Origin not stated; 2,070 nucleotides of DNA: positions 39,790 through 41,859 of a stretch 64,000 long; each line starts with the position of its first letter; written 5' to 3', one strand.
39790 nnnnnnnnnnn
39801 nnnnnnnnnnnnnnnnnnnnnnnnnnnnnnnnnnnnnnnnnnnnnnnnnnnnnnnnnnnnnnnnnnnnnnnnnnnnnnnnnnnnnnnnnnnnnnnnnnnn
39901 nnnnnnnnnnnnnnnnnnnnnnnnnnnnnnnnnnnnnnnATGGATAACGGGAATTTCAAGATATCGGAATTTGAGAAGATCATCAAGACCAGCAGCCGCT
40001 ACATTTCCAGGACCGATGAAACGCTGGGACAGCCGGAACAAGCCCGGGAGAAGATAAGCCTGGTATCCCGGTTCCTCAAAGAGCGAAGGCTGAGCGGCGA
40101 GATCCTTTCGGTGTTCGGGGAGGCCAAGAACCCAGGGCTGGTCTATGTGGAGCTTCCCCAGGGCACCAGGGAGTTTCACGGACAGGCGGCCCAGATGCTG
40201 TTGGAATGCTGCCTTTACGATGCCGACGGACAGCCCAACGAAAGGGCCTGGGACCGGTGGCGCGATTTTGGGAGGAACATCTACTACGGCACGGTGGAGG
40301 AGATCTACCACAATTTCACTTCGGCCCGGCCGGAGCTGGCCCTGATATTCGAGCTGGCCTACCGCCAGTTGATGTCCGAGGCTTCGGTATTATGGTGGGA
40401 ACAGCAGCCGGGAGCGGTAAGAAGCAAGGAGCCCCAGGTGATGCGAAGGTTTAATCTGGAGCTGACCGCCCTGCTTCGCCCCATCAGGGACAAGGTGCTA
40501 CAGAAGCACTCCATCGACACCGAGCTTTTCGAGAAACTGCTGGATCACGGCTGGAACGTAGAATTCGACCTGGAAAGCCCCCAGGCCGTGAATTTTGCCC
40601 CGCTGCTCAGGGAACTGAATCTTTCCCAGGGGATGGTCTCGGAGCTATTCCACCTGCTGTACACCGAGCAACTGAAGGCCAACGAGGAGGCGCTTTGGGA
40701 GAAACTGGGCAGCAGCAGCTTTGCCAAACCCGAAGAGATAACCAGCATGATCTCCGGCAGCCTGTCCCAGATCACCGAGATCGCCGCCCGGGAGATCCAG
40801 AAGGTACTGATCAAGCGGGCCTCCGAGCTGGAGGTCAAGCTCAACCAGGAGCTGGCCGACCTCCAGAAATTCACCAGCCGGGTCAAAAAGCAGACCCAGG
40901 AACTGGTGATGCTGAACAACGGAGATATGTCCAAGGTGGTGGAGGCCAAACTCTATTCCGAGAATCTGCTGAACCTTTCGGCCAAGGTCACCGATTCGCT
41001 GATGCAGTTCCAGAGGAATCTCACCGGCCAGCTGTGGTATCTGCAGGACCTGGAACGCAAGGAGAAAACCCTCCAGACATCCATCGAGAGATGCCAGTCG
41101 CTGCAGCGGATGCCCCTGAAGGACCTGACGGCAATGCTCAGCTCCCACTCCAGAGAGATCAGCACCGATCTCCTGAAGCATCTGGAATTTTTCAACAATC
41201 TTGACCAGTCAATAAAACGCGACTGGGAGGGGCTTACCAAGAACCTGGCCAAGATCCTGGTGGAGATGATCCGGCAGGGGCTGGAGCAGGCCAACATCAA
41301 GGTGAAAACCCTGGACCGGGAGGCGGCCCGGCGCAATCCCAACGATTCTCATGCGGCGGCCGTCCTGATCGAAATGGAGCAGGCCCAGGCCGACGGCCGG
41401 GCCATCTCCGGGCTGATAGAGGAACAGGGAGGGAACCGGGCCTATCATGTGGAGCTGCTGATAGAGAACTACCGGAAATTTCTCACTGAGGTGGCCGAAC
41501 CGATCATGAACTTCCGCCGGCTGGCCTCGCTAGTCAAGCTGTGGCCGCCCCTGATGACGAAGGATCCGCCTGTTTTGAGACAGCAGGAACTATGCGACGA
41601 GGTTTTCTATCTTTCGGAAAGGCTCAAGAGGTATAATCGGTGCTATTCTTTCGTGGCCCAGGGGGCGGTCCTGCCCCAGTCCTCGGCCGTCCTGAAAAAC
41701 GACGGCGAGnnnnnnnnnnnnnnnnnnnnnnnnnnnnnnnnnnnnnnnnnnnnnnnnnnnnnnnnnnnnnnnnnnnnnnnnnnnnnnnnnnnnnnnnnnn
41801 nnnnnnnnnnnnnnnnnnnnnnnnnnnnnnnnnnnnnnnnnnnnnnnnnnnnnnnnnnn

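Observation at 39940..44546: Soluble 930-aa class III nucleotidyl cyclase with a long novel N-terminal region, coupled to a REC-GAF-GGDEF regulator and a zinc-ribbon/DUF2007 protein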

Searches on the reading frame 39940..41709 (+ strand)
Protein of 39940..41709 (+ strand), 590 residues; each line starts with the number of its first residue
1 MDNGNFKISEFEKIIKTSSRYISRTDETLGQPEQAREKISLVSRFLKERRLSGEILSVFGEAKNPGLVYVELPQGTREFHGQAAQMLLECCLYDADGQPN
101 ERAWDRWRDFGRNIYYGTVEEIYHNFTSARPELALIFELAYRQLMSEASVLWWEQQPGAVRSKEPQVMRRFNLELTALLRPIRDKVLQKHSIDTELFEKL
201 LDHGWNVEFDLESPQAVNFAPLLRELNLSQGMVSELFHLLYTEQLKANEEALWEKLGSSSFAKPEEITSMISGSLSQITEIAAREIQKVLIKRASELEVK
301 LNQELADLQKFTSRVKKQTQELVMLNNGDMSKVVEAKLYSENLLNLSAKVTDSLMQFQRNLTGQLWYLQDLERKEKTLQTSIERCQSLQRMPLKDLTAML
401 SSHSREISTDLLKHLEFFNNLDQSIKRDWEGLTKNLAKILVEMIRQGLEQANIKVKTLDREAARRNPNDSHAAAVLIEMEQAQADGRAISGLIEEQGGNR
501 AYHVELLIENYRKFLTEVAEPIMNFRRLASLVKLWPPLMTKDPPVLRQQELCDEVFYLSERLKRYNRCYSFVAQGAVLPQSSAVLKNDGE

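Call 62: predict_structure(alignment_id=A4)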
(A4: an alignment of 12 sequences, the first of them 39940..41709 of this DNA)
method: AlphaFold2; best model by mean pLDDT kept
length: 590 residues; sequences in the alignment: 12
mean_pLDDT: 82.4   pTM: 0.76
mean pLDDT of the five models: 82.4, 82.1, 80.4, 78.5, 77.0
residues with pLDDT >= 90: 237; 70-90: 257; 50-70: 58; < 50: 38
segments of 3 or more residues with pLDDT < 50: 1-29, 582-590
pLDDT, mean of each block of 10 residues (from residue 1): 40 43 46 79 90 83 74 86 92 82 88 88 89 90 90 83 85 90 86 82 76 89 92 92 91 92 92 87 94 95 93 88 81 60 65 79 86 92 94 92 80 91 92 94 93 90 78 82 90 83 94 93 90 78 62 62 71 79 40
secondary structure, 60 per line:
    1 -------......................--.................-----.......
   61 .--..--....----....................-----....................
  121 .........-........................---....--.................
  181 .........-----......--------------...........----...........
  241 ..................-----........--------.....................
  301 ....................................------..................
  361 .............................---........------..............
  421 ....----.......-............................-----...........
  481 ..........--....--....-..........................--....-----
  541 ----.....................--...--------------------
elements in order: H8-29 H32-48 H54-59 E68-71 H76-95 H101-129 H131-154 H158-161 H164-189 H195-200 H216-225 H230-258 H264-271 H280-336 H343-389 H393-400 H411-424 H429-435 H437-464 H470-490 E493-496 E499-502 H504-529 E532-535 H545-565 E568-570

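Call 65: fold_search(model_id=the predicted structure, library=pdb)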
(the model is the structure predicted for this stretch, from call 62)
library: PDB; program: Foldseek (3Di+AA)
matches with E <= 10: 257; with E <= 0.001: 0
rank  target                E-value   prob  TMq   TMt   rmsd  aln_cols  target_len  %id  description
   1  6h2e_Q                1.6e-01  0.51  0.09  0.19  21.4       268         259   14  Structure of the soluble AhlC of the tripartite alpha-pore forming toxin, AHL, from Aeromonas hydrophila. (released 2019-07-10)
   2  9mg8_A                2.1e-01  0.14  0.10  0.14  37.2       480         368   14  Crystal Structure of b-iTHR-110 (released 2025-12-17)
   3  5lki_A                3.1e-01  0.14  0.11  0.05  39.7       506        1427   12  Cryo-EM structure of the Tc toxin TcdA1 in its pore state (released 2016-08-31)
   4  6gy6_A                3.3e-01  0.18  0.11  0.16  29.2       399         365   11  XaxAB pore complex from Xenorhabdus nematophila (released 2018-07-25)
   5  8fkv_NA               4.3e-01  0.09  0.09  0.11  34.1       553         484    9  Human nucleolar pre-60S ribosomal subunit (State D1) (released 2023-07-12)
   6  9qxx_B                4.5e-01  0.21  0.15  0.13  38.3       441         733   14  JetABC DNA loaded state dimer (released 2025-10-01)
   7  6ek7                  4.9e-01  0.38  0.15  0.23  26.7       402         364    9  YaxA from Yersinia enterocolitica (released 2018-05-16)
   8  9qxu_B                5.8e-01  0.20  0.15  0.13  37.8       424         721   13  JetABC DNA loaded state monomer (open) (released 2025-10-01)
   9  7x07_B                5.8e-01  0.11  0.10  0.10  29.7       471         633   10  Cryo-EM structure of human ABCD1 in the presence of C26:0 (released 2023-03-22)
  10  9qxu_A                6.1e-01  0.18  0.15  0.12  37.9       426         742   13  JetABC DNA loaded state monomer (open) (released 2025-10-01)
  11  6mrt_A                6.3e-01  0.30  0.11  0.21  34.7       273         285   12  12-meric ClyA pore complex (released 2019-05-15)
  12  9qxx_A                6.3e-01  0.18  0.15  0.12  38.3       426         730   13  JetABC DNA loaded state dimer (released 2025-10-01)
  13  6l4o_A                6.6e-01  0.09  0.10  0.14  34.7       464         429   10  Crystal structure of API5-FGF2 complex (released 2020-04-29)
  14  9qpv                  7.2e-01  0.06  0.09  0.06  34.1       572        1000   11  Pseudomonas aeruginosa Ptx2 toxin (released 2025-07-16)
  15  6r1j_D                7.6e-01  0.44  0.14  0.26  15.3       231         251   13  Structure of the soluble AhlC triple head mutant of the tripartite alpha-pore forming toxin, AHL, from Aeromonas hydro (released 2019-07-10)
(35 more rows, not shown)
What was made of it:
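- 39940..41409 (+): N-terminal all-helical region (res 1-490), including two helices of about 50-55 residues (280-336, 343-389). No known domain or fold. Conserved only in the closer relatives, so presumed to act as sensor and/or dimerisation scaffold. Foldseek vs PDB gives best E 0.16 and TM<=0.26 (call 65).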
